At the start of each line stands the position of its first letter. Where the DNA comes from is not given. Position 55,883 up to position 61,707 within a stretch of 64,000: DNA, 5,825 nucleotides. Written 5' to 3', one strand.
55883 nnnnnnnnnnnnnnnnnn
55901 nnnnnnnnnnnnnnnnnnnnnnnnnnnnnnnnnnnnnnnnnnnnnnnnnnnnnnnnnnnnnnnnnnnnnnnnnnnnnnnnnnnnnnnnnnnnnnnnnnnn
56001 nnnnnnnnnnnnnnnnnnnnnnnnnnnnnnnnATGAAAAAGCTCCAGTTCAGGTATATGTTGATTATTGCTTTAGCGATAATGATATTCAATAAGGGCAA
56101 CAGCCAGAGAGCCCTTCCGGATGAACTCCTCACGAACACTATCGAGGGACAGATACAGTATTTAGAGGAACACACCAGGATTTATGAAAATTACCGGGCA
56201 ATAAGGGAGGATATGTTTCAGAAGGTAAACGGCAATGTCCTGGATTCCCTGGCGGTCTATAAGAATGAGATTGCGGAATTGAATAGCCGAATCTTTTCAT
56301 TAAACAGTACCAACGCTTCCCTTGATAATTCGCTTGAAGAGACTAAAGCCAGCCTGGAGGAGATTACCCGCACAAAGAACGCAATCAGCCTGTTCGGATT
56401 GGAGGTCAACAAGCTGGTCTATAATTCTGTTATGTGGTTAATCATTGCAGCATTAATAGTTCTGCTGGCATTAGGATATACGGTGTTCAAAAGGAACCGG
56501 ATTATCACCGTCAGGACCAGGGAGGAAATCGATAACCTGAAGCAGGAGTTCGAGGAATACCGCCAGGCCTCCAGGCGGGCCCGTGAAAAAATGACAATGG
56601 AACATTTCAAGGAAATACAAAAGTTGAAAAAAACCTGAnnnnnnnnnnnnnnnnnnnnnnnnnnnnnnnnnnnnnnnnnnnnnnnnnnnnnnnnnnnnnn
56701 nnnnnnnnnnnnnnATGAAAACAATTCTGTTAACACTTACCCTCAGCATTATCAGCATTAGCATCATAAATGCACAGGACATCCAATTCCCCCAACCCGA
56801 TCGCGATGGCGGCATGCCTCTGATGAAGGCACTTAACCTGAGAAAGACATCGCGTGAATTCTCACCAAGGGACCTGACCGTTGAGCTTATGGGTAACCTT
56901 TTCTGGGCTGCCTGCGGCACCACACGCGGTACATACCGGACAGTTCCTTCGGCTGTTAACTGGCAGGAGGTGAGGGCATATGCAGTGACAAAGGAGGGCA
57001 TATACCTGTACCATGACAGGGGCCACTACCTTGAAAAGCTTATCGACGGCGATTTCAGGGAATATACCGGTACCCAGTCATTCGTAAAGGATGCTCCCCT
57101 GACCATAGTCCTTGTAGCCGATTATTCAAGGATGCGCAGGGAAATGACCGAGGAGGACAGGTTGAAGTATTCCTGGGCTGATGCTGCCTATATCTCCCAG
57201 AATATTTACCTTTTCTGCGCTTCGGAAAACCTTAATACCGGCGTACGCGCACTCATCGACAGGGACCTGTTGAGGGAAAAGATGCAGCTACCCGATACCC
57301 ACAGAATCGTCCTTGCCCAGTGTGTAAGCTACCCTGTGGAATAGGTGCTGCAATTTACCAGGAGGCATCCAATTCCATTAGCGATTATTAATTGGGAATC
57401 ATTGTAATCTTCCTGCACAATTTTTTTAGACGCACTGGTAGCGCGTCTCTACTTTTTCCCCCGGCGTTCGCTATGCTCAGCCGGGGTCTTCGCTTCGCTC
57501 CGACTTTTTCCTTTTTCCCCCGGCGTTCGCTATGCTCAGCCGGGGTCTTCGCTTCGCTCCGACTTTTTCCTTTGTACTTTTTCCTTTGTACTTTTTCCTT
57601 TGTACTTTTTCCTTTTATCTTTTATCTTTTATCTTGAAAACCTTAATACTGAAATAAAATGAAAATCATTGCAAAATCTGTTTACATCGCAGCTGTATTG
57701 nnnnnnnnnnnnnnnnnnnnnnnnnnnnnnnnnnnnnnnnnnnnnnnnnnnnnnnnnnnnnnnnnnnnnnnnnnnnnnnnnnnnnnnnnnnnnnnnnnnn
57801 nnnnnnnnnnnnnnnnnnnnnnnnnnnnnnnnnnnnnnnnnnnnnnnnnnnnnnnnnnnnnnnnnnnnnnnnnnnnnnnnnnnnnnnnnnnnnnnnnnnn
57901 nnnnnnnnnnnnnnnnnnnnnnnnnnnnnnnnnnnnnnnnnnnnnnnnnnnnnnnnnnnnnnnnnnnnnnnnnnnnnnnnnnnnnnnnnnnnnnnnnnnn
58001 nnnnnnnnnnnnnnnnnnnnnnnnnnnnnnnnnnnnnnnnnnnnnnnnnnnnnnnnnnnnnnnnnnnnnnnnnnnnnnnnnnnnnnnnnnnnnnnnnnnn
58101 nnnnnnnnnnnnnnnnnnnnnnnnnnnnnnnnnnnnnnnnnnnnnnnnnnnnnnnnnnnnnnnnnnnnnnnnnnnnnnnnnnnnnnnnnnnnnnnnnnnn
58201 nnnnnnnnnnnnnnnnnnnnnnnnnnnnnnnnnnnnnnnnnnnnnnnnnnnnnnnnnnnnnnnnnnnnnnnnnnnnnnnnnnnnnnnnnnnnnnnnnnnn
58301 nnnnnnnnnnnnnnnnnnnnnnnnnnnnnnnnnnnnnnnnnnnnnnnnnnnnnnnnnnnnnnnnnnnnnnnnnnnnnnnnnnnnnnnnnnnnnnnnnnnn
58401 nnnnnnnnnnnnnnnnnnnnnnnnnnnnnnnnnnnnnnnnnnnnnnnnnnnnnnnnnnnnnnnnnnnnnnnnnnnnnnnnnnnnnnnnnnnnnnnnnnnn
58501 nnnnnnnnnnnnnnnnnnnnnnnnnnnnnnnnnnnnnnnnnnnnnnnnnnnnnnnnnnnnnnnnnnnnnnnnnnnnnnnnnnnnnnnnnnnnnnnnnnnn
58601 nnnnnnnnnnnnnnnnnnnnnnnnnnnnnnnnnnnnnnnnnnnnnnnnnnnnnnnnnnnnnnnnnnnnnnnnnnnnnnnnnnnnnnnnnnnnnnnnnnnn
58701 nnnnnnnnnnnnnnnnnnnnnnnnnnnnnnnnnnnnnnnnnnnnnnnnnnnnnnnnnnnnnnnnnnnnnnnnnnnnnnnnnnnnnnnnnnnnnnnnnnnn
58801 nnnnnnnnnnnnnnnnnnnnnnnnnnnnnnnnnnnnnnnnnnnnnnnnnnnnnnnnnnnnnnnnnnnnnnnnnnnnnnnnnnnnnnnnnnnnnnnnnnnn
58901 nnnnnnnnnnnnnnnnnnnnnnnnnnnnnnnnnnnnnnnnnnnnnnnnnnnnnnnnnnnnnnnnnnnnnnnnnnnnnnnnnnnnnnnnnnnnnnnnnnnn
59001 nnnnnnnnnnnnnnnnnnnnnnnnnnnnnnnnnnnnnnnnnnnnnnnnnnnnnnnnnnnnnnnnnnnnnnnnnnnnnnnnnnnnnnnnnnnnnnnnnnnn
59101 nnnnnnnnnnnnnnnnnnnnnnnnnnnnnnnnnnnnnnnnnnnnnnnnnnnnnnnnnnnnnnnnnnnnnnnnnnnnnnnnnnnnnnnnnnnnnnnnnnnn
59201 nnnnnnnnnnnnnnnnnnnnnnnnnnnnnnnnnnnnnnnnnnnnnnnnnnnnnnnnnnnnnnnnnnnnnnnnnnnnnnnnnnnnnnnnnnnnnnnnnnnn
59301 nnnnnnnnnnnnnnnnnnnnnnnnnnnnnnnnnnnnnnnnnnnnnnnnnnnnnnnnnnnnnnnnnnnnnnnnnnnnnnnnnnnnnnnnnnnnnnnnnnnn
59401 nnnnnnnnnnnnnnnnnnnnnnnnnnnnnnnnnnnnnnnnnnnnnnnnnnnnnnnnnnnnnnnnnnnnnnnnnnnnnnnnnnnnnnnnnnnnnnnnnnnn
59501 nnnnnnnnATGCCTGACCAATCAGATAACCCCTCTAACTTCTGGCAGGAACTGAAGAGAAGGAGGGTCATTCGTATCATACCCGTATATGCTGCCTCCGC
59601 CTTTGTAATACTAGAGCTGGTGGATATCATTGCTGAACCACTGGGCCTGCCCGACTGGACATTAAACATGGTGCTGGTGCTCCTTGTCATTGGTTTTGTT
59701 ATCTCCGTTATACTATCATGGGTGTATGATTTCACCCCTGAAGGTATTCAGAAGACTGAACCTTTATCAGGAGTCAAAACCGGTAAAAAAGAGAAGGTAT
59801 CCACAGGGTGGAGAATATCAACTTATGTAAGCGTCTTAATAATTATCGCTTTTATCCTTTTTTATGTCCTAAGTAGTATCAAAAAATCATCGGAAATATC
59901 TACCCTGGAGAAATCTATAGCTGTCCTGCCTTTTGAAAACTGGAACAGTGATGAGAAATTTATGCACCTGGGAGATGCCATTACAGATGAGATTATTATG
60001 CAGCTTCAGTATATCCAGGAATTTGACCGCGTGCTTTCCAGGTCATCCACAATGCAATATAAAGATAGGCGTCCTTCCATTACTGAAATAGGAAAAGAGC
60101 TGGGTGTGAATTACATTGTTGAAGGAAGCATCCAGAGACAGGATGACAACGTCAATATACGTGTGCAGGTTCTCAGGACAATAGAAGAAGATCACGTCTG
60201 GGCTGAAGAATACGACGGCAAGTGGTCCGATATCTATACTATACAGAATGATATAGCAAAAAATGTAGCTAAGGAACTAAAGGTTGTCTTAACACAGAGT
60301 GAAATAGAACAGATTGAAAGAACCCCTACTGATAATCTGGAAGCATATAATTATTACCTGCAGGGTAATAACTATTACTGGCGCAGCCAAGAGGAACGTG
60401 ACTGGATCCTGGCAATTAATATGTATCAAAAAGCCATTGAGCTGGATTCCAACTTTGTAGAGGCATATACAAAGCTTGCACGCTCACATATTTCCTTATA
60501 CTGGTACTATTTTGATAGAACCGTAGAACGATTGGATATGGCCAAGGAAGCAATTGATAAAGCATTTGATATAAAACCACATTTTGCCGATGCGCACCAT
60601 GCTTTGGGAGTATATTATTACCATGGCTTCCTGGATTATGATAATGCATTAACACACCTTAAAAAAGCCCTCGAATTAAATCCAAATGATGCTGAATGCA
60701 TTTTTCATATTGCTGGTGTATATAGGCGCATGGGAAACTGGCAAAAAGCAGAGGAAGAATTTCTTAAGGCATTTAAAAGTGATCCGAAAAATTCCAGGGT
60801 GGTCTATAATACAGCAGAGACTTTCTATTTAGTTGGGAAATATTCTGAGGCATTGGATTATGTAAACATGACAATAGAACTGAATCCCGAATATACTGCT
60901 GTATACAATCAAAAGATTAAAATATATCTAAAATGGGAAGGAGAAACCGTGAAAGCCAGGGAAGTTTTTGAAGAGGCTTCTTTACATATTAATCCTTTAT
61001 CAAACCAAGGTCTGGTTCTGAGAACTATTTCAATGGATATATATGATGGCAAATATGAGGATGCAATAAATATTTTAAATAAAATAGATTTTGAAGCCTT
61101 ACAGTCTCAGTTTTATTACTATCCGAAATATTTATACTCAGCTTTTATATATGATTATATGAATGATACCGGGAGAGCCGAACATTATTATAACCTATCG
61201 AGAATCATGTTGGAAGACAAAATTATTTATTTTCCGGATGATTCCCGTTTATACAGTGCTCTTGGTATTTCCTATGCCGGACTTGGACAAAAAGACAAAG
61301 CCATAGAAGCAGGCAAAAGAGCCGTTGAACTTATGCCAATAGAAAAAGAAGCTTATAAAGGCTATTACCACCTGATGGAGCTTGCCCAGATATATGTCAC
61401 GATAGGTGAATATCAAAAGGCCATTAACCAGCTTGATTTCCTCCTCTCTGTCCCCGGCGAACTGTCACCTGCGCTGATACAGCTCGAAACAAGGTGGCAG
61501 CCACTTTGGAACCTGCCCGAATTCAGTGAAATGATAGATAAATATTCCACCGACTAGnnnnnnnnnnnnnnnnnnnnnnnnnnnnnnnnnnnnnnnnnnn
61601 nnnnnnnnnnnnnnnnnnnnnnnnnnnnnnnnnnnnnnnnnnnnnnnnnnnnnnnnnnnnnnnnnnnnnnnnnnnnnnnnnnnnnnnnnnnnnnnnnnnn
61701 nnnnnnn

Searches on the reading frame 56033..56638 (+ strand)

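Call 13: search_protein_families(library=pfam, proteins=[window:56033-56638:+])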
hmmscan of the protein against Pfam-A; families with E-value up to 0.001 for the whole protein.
window:56033-56638:+ (201 aa): 0 families

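Call 15: search_protein_families(library=ncbifam, proteins=[window:56033-56638:+], max_evalue=0.1)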
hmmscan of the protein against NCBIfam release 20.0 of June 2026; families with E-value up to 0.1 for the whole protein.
window:56033-56638:+ (201 aa): 7 families
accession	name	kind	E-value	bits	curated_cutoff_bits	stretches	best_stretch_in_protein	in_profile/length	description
NF050101.1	SepX_GlpR_4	equivalog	0.0031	17.6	110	1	125-179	122-175/176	divisome protein SepX/GlpR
TIGR04383.1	acidic_w_LPXTA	equivalog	0.0047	16.2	50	1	44-129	112-192/320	processed acidic surface protein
TIGR00345.1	GET3_arsA_TRC40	subfamily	0.0065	16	135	1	42-134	151-242/299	TRC40/GET3/ArsA family transport-energizing ATPase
NF047515.1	SpiroCoCo_C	equivalog_domain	0.0067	15.6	125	1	36-118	15-99/313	SpiroCoCo family coiled-coil protein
NF045487.1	ASRP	equivalog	0.016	13.8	300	1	55-115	180-241/593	archaea-specific SMC-related protein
NF008173.0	PRK10920.1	equivalog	0.026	13.6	313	1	129-194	32-97/390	uroporphyrinogen-III C-methyltransferase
NF040788.1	S-lay_SlaB_Mtsph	equivalog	0.042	12.7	700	1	73-145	338-410/416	S-layer protein SlaB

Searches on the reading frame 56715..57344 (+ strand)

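Call 13: search_protein_families(library=pfam, proteins=[window:56715-57344:+])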
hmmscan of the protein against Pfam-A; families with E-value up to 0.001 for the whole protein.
window:56715-57344:+ (209 aa): 1 family
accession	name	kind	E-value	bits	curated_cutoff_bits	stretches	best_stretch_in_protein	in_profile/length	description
PF00881.29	Nitroreductase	-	1.9e-19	70.9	23.5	1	43-204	4-165/167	Nitroreductase family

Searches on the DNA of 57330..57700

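Call 43: search_rna_families(source=window, start=57330, end=57700, threshold=evalue, max_evalue=1)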
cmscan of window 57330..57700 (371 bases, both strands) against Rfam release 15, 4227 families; matches with E-value up to 1: 0.
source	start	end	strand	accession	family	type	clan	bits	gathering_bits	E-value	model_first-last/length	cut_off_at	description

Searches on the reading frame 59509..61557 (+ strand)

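Call 13: search_protein_families(library=pfam, proteins=[window:59509-61557:+])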
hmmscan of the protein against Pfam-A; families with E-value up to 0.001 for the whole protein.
window:59509-61557:+ (682 aa): 22 families
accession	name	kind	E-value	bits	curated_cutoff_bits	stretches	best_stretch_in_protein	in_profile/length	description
PF07719.23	TPR_2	-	1.3e-22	78.4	27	2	580-610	2-32/34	Tetratricopeptide repeat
PF00515.34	TPR_1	-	1.9e-20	72.2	27.8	0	376-394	16-34/34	Tetratricopeptide repeat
PF13431.12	TPR_17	-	2.5e-20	71.4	24.4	1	384-416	2-34/34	Tetratricopeptide repeat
PF14559.12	TPR_19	-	4.4e-20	72.2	25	1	376-431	6-61/68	Tetratricopeptide repeat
PF13424.12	TPR_12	-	1e-17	64.5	30.1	2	360-423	3-73/77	Tetratricopeptide repeat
PF13428.12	TPR_14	-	1.3e-17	63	23.5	0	400-436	6-42/44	Tetratricopeptide repeat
PF13414.12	TPR_11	-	5.4e-17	61.6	26.8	2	376-409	9-42/42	TPR repeat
PF13181.12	TPR_8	-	2.3e-15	55.8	25.7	0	395-428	1-34/34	Tetratricopeptide repeat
PF13432.12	TPR_16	-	7.8e-15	55.4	32.7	1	405-460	7-62/65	Tetratricopeptide repeat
PF12895.13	ANAPC3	-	1.1e-09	38.9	27.2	1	376-452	4-79/82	Anaphase-promoting complex, cyclosome, subunit 3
PF23914.1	TPR_CcmH_CycH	-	2.9e-09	37.4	42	0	376-460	65-152/158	Cytochrome c-type biogenesis protein H TPR domain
PF13176.12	TPR_7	-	5.5e-08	32.7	27.9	0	400-416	4-20/36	Tetratricopeptide repeat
PF12569.14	NatA_aux_su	-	7.7e-08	32.2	33.3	0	432-490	195-252/515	N-terminal acetyltransferase A, auxiliary subunit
PF25062.1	ARM_TT21_N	-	8.6e-07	29.4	40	1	364-475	104-214/222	Tetratricopeptide repeat protein 21 N-terminal ARM repeat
PF13371.12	TPR_9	-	1.1e-06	29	35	0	376-428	10-62/73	Tetratricopeptide repeat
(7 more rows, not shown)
